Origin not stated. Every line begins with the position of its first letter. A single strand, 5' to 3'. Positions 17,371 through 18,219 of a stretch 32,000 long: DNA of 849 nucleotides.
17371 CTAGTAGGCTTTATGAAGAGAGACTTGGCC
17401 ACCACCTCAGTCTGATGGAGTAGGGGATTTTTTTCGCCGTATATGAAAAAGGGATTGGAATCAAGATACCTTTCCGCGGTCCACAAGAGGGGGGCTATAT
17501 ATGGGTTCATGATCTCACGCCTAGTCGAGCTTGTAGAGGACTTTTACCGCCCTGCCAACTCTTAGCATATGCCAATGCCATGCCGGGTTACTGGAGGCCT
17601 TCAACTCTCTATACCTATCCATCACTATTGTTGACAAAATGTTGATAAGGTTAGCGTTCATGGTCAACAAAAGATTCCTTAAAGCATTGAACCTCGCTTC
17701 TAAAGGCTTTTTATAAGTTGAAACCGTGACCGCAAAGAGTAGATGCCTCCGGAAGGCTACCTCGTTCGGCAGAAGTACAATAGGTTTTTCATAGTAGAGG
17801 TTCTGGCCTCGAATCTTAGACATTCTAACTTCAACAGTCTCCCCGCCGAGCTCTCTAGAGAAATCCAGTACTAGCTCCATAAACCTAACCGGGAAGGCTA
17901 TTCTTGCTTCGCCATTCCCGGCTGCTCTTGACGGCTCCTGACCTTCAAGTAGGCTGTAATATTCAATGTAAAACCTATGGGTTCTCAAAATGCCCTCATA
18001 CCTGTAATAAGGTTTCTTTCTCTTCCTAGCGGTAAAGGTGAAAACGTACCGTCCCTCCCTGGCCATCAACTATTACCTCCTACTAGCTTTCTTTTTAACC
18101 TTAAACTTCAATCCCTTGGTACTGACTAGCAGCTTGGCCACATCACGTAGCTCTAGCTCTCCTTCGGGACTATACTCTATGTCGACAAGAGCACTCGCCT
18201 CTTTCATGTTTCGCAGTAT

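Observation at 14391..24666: Four-gene coupled operon (Zn-ribbon methyltransferase, giant P-loop ATPase, 182-aa unknown, SNF2 helicase-nuclease): candidate uncharacterised modification-linked defence system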

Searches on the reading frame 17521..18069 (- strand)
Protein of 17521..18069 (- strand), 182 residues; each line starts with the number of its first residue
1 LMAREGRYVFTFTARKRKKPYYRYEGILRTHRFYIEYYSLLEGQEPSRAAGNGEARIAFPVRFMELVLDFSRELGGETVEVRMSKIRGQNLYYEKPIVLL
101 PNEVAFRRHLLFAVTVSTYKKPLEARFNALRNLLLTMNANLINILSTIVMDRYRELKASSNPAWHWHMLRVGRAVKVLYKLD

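Call 3: search_protein_families(library=pfam, proteins=[window:17521-18069:-], max_evalue=0.01)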
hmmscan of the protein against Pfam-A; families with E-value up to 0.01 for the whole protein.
window:17521-18069:- (182 aa): 0 families

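Call 4: search_protein_families(library=padloc, proteins=[window:17521-18069:-], max_evalue=0.01)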
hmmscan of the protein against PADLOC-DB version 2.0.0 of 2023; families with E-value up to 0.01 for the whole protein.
window:17521-18069:- (182 aa): 0 families

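Call 5: search_protein_families(library=ncbifam, proteins=[window:17521-18069:-], max_evalue=0.01)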
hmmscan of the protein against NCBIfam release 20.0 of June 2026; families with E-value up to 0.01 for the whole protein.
window:17521-18069:- (182 aa): 0 families

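Call 16: search_protein_families(library=pfam, proteins=[window:17521-18069:-], max_evalue=10)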
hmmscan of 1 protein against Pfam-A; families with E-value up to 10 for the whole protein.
window:17521-18069:- (182 aa): 0 families

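Call 18: find_homologous_proteins(query=window:17524-18066:-, max_evalue=0.001)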
Query seq(181 aa) (181 aa): 43 proteins with E <= 0.001 among 159 candidates.
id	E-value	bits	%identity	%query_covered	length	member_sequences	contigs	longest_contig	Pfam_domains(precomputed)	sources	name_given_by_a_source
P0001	2.3e-114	397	100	100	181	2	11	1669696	-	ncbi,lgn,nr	ncbi:hypothetical protein [Aeropyrum pernix]|nr:hypothetical protein [Aeropyrum pernix]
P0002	2.1e-87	309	76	100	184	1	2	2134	-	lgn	-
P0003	9.2e-81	288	69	100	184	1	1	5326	-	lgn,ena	-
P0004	3.4e-80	286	70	100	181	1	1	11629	-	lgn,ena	-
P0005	1.5e-79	284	71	100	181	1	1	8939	-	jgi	-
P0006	1.8e-79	284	70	100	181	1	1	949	-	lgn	-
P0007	4.8e-79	282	67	100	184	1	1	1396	-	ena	-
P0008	1.4e-78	281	69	98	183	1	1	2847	-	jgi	-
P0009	2.4e-78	280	70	99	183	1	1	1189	-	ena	-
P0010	2.3e-76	274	69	100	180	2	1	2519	-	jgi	-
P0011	1.9e-75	271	66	98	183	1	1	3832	-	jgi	-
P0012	5.3e-73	263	66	97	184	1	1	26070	-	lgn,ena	-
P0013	4.5e-70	253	63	98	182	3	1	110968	-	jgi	-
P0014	1.3e-69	252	63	97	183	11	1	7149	-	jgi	-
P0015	2.0e-67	244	64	97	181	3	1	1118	-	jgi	-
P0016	3.7e-67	244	63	97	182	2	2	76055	-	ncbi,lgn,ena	-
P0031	2.0e-60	222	59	97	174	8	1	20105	-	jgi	-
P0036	5.7e-55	204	53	98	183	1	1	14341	-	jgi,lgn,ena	-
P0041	5.4e-45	171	46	97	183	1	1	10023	-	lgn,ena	-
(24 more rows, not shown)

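Call 23: find_encoding_contigs(protein=P0013, flank=10000, max_places=2)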
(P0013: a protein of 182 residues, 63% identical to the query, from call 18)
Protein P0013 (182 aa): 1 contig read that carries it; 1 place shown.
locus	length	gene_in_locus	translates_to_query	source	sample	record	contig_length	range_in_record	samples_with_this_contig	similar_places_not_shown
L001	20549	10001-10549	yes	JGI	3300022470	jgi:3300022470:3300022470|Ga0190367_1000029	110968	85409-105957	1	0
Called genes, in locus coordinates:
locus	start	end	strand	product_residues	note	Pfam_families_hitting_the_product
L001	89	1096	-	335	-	-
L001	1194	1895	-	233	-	-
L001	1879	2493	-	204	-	PF19562:DUF6084 (faint)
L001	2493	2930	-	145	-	PF01878:EVE (weak)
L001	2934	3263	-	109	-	-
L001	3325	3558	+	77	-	-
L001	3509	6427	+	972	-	PF06634:DUF1156, PF03602:Cons_hypoth95 (faint)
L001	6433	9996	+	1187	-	PF04465:DUF499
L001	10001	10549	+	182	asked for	-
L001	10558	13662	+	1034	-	PF00176:SNF2-rel_dom, PF00270:DEAD (weak), PF04851:ResIII, PF00271:Helicase_C, PF13020:NOV_C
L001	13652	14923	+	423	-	PF12706:Lactamase_B_2 (faint)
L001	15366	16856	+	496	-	PF13090:PP_kinase_C (weak), PF13091:PLDc_2 (faint), PF00338:Ribosomal_S10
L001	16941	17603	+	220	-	-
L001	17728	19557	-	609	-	-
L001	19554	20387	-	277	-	-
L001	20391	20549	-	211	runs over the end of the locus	-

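Call 24: find_encoding_contigs(protein=P0016, flank=10000, max_places=2)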
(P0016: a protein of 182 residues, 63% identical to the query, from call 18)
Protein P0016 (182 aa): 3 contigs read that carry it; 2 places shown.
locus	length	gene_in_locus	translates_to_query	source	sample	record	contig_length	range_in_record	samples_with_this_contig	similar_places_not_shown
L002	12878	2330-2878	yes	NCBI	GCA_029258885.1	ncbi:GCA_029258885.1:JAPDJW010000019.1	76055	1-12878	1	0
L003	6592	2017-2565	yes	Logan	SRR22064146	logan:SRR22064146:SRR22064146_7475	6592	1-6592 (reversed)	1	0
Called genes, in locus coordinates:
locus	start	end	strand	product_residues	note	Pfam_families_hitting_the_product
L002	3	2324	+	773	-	?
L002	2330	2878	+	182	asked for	-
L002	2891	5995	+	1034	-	PF00176:SNF2-rel_dom, PF04851:ResIII, PF00271:Helicase_C, PF13020:NOV_C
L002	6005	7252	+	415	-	PF12706:Lactamase_B_2 (faint)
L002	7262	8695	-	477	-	PF18731:HEPN_Swt1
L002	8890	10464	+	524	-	-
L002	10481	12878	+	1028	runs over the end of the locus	PF00270:DEAD, PF04851:ResIII (weak), PF00271:Helicase_C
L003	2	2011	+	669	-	?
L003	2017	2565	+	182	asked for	-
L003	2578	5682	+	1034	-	PF00176:SNF2-rel_dom, PF04851:ResIII, PF00271:Helicase_C, PF13020:NOV_C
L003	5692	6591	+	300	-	?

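Call 25: find_encoding_contigs(protein=P0041, flank=10000, max_places=2)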
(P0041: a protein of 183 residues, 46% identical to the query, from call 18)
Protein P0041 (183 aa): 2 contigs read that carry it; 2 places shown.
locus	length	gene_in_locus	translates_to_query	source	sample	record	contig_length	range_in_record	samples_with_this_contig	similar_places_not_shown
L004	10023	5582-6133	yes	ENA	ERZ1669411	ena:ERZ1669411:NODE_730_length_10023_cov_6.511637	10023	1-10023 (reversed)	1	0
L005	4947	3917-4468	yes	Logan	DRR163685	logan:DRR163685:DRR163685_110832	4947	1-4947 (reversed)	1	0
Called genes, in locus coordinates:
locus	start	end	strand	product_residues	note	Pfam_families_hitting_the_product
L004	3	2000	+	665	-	?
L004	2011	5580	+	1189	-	PF04465:DUF499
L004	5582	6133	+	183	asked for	-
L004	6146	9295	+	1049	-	PF00270:DEAD (weak), PF04851:ResIII, PF00176:SNF2-rel_dom, PF00271:Helicase_C, PF13020:NOV_C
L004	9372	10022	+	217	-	?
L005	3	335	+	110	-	?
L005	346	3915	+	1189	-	PF04465:DUF499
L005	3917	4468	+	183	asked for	-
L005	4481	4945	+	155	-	?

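Call 26: find_encoding_contigs(protein=P0031, flank=10000, max_places=2)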
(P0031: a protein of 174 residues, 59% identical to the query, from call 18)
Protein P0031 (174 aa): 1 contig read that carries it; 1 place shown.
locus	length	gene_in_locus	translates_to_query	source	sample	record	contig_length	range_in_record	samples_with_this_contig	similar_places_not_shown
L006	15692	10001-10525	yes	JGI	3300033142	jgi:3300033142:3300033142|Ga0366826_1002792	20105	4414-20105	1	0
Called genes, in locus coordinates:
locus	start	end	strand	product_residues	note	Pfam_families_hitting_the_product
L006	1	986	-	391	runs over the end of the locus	-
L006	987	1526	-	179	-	PF11848:DUF3368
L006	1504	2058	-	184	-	-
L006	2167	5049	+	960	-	PF06634:DUF1156, PF03602:Cons_hypoth95 (faint)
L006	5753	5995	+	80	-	PF04014:MazE_antitoxin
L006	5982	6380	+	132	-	PF01850:PIN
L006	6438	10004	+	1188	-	PF04465:DUF499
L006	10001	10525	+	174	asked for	-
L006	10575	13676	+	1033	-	PF00176:SNF2-rel_dom, PF00270:DEAD (weak), PF04851:ResIII, PF00271:Helicase_C, PF13020:NOV_C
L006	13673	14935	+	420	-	PF12706:Lactamase_B_2 (weak)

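Call 27: find_encoding_contigs(protein=P0036, flank=10000, max_places=2)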
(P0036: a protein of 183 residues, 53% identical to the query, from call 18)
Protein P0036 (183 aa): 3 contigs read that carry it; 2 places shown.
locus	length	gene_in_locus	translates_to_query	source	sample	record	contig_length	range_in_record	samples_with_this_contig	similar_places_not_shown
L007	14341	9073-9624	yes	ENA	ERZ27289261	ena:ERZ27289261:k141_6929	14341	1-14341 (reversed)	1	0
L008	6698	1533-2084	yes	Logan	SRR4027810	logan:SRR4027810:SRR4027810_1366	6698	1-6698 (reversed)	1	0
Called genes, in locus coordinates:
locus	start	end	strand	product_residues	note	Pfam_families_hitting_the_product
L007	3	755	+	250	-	?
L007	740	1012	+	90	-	PF17032:Zn_ribbon_15 (weak), PF10571:UPF0547 (weak), PF12773:DZR (weak), PF13240:Zn_Ribbon_1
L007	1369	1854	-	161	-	PF00515:TPR_1 (weak), PF07719:TPR_2 (weak), PF10602:RPN7 (faint), PF13181:TPR_8 (faint), PF13424:TPR_12 (faint), PF13428:TPR_14 (faint), PF13432:TPR_16 (faint), PF14559:TPR_19 (faint), +1 more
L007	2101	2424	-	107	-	-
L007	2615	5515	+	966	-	PF06634:DUF1156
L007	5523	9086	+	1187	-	PF04465:DUF499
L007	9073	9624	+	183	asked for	-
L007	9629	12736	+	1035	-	PF00176:SNF2-rel_dom, PF00270:DEAD (faint), PF04851:ResIII, PF00271:Helicase_C, PF13020:NOV_C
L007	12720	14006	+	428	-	-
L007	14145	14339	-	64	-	?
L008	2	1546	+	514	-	?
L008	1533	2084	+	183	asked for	-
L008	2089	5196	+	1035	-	PF00176:SNF2-rel_dom, PF00270:DEAD (faint), PF04851:ResIII, PF00271:Helicase_C, PF13020:NOV_C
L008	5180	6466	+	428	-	-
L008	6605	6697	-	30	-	?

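Call 28: predict_structure(alignment_id=A1)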
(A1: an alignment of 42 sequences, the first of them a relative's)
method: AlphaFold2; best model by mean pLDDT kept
length: 181 residues; sequences in the alignment: 42
mean_pLDDT: 89.7   pTM: 0.88
mean pLDDT of the five models: 89.7, 89.5, 89.2, 88.3, 87.6
residues with pLDDT >= 90: 116; 70-90: 60; 50-70: 2; < 50: 3
segments of 3 or more residues with pLDDT < 50: 1-3
pLDDT, mean of each block of 10 residues (from residue 1): 73 91 88 93 85 90 95 96 88 95 96 93 89 95 95 82 80 91 80
secondary structure, 60 per line:
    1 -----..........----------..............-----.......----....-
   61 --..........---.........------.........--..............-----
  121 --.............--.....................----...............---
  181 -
elements in order: E6-15 H26-29 E30-39 H45-51 E56-59 H63-72 E76-84 E91-99 H102-115 H123-135 H138-158 H163-177

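Call 33: fold_search(model_id=the predicted structure, library=pdb)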
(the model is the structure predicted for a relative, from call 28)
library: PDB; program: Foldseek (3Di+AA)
matches with E <= 10: 760; with E <= 0.001: 0
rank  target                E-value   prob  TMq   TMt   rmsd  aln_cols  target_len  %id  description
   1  6rre_A                7.3e-02  0.08  0.17  0.09  21.1       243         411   11  SidD, deAMPylase from Legionella pneumophila (released 2020-10-07)
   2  6m8s_M                1.2e-01  0.44  0.26  0.40   8.9       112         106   14  Crystal structure of the KCTD12 H1 domain in complex with Gbeta1gamma2 subunits (released 2019-02-27)
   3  3bm7                  2.1e-01  0.23  0.22  0.33  12.0       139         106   10  CRYSTAL STRUCTURE OF A PUTATIVE ANTIBIOTIC BIOSYNTHESIS MONOOXYGENASE (CC_2132) FROM CAULOBACTER CRESCENTUS CB15 AT 1.35 (released 2007-12-25)
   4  6rre_E                2.7e-01  0.05  0.17  0.09  20.6       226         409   10  SidD, deAMPylase from Legionella pneumophila (released 2020-10-07)
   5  6d6u_E                2.9e-01  0.08  0.21  0.13  24.8       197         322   14  Human GABA-A receptor alpha1-beta2-gamma2 subtype in complex with GABA and flumazenil, conformation A (released 2018-06-27)
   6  2wve_A                3.4e-01  0.38  0.26  0.33   9.5       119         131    8  Structural and mechanistic insights into Helicobacter pylori NikR function (released 2010-01-19)
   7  6m8s_P                4.3e-01  0.16  0.24  0.36   8.8       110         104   14  Crystal structure of the KCTD12 H1 domain in complex with Gbeta1gamma2 subunits (released 2019-02-27)
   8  4tnw_A                4.3e-01  0.14  0.20  0.12  20.3       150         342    8  C. elegans glutamate-gated chloride channel (GluCl) in complex with Fab and POPC in a lipid-modulated conformation (released 2014-08-13)
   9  6rol_A                4.3e-01  0.06  0.19  0.20  13.6       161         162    9  Structure of IMP2 KH34 domains (released 2019-10-16)
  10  2cad_B                4.6e-01  0.30  0.25  0.32   8.9       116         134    9  NikR from Helicobacter pylori in closed trans-conformation and nickel bound to 2F, 2X and 2I sites. (released 2006-07-17)
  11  7z1l_O                4.6e-01  0.08  0.15  0.06  17.5       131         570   12  Structure of yeast RNA Polymerase III Pre-Termination Complex (PTC) (released 2022-08-31)
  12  2ca9_B                4.9e-01  0.28  0.25  0.31   9.0       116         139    9  apo-NIKR from helicobacter pylori in closed trans-conformation (released 2006-07-17)
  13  3lo3_A                4.9e-01  0.15  0.21  0.33  10.9       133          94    9  The crystal structure of a conserved functionally unknown protein from Colwellia psychrerythraea 34H. (released 2010-02-16)
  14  9haa_B                4.9e-01  0.06  0.18  0.11  21.4       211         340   10  a5b3 GABAA Receptor resting state (released 2025-11-12)
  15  2wvd_B                5.2e-01  0.35  0.25  0.32   8.7       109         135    7  Structural and mechanistic insights into Helicobacter pylori NikR function (released 2010-01-19)
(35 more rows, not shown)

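Call 37: search_protein_representatives(alignment_id=A1)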
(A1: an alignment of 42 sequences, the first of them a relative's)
Query: 42 sequences, 180 profile positions. Proteins with E-value up to 0.001 (for the whole library): 21; up to 1e-10: 11; up to 1e-30: 7. The best 21 are listed.
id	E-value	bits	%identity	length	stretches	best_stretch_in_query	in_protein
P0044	3.8e-76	271.0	-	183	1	5-180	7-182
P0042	1.1e-66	240.2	-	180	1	4-180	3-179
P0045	4.5e-53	195.9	-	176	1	3-180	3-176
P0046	1.9e-52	193.8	-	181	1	3-179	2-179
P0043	4.1e-44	166.7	-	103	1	79-180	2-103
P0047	2.1e-35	138.3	-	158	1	6-180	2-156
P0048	2.2e-34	135.0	-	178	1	5-179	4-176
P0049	7.2e-23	97.4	-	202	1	11-180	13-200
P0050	1.6e-14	70.3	-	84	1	99-180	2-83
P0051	5.7e-13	65.2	-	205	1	6-177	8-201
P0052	7.8e-11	58.2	-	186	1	11-152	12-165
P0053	4.8e-10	55.7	-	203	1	5-179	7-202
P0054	9.0e-10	54.8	-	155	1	35-178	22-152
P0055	2.5e-09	53.3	-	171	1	52-176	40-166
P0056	4.7e-09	52.4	-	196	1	8-180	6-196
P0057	1.2e-08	51.1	-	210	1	11-179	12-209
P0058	2.0e-07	47.1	-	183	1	55-177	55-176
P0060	7.1e-05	38.8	-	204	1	5-180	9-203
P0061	3.8e-04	36.4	-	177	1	31-163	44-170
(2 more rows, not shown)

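Call 38: search_protein_families(library=pfam, proteins=[P0049, P0051, P0052, P0053, P0054, P0056, P0057, P0058, P0060, P0061], max_evalue=1)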
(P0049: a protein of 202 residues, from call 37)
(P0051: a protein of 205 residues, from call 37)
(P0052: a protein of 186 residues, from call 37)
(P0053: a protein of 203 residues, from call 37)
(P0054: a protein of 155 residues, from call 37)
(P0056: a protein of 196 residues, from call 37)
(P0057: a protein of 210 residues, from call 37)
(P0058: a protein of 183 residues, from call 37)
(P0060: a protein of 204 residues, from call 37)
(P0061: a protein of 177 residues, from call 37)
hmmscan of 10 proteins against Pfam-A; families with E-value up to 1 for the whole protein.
P0049 (202 aa): 0 families

P0051 (205 aa): 0 families

P0052 (186 aa): 1 family
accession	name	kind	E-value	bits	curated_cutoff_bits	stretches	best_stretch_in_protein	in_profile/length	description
PF20163.3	DUF6536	-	0.0094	16.1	23.7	1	127-179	100-152/154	Family of unknown function (DUF6536)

P0053 (203 aa): 0 families

P0054 (155 aa): 0 families

P0056 (196 aa): 0 families

P0057 (210 aa): 1 family
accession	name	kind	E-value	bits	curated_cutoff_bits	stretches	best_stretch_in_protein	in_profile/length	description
PF03501.21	S10_plectin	-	0.047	14.2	26.9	1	10-44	35-69/93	Plectin/S10 domain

P0058 (183 aa): 0 families

P0060 (204 aa): 0 families

P0061 (177 aa): 1 family
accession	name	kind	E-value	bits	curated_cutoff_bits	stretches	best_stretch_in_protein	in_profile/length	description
PF01765.24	RRF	-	0.052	13.8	29.7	1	41-83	41-83/164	Ribosome recycling factor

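Call 46: find_encoding_contigs(protein=P0051, flank=8000, max_places=2)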
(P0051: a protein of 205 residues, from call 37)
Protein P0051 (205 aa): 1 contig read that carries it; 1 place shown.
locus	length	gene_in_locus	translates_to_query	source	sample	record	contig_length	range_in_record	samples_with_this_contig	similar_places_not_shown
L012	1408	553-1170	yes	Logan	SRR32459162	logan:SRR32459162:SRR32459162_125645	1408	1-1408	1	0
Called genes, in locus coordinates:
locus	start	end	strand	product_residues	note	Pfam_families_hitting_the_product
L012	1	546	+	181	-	?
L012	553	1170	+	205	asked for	-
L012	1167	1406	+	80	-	?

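Call 59: find_related_loci(query=A1, collection=genome_contigs, flank=10000)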
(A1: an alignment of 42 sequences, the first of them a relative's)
Query A1 (181 aa) in genome_contigs; peptide patterns used: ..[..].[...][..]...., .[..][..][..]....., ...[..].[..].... (x = any residue, [..] = any of these).
24 stretches matched a pattern; 6 encode a relative of the query (tblastn E <= 1e-3); 6 distinct loci.
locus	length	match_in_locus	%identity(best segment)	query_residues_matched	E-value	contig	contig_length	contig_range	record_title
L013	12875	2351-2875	63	7-181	4e-74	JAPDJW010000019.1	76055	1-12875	MAG: Thermoproteota archaeon isolate S9B7_HD70 c_000000000130, whole genome shotgun sequence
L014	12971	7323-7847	61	7-181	1e-71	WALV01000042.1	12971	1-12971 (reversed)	MAG: Candidatus Tiamatella sp. isolate S016_46_esom k151_517812, whole genome shotgun sequence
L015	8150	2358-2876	60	7-181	4e-71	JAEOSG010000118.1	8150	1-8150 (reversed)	MAG: Candidatus Baldrarchaeota archaeon isolate Yap30.bin4.67 contig_3281, whole genome shotgun sequence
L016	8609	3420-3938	60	6-181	1e-68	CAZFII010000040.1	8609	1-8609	MAG TPA_asm: uncultured archaeon isolate binchicken_co357_45 genome assembly, contig: NODE_4189_length_8609_cov_4.825579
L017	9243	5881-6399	60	6-181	2e-68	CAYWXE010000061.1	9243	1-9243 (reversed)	MAG TPA_asm: uncultured archaeon isolate SRP141552_co1_136 genome assembly, contig: NODE_3713_length_9243_cov_14.919025,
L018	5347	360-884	53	5-181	7e-62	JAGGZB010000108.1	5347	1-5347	MAG: Candidatus Bathyarchaeota archaeon isolate AUK193 PB_MBMC_147_c_000000000145, whole genome shotgun sequence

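Call 64: search_protein_families(library=pfam, proteins=[L001:13652-14923:+, L007:12720-14006:+], max_evalue=0.1)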
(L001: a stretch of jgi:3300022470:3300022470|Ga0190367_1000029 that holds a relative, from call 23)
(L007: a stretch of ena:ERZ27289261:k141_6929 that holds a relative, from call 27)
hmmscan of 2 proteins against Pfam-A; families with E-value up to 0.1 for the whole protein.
L001:13652-14923:+ (423 aa): 6 families
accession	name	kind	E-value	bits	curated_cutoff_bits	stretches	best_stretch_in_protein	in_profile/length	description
PF12706.13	Lactamase_B_2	-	1.6e-06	28.3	27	1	74-214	21-169/200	Beta-lactamase superfamily domain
PF00753.33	Lactamase_B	-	0.0027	18.1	22.7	0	81-98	43-60/196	Metallo-beta-lactamase superfamily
PF07522.19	DRMBL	-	0.0052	17.4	22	1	330-406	27-102/108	DNA repair metallo-beta-lactamase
PF02112.21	PDEase_II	-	0.0066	16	23.7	1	50-100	53-101/340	cAMP phosphodiesterases class-II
PF07521.17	RMMBL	-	0.01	16.3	21.6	1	380-409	10-40/63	Zn-dependent metallo-hydrolase RNA specificity domain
PF13483.12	Lactamase_B_3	-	0.019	15.4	24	0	26-179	5-112/160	Beta-lactamase superfamily domain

L007:12720-14006:+ (428 aa): 4 families
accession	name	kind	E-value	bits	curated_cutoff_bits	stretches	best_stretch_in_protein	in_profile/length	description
PF12706.13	Lactamase_B_2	-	1.3e-05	25.3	27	1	79-196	23-154/200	Beta-lactamase superfamily domain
PF00753.33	Lactamase_B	-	0.0003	21.2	22.7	1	33-104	6-61/196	Metallo-beta-lactamase superfamily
PF07521.17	RMMBL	-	0.01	16.3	21.6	1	386-417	11-43/63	Zn-dependent metallo-hydrolase RNA specificity domain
PF13483.12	Lactamase_B_3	-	0.01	16.2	24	0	29-183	3-111/160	Beta-lactamase superfamily domain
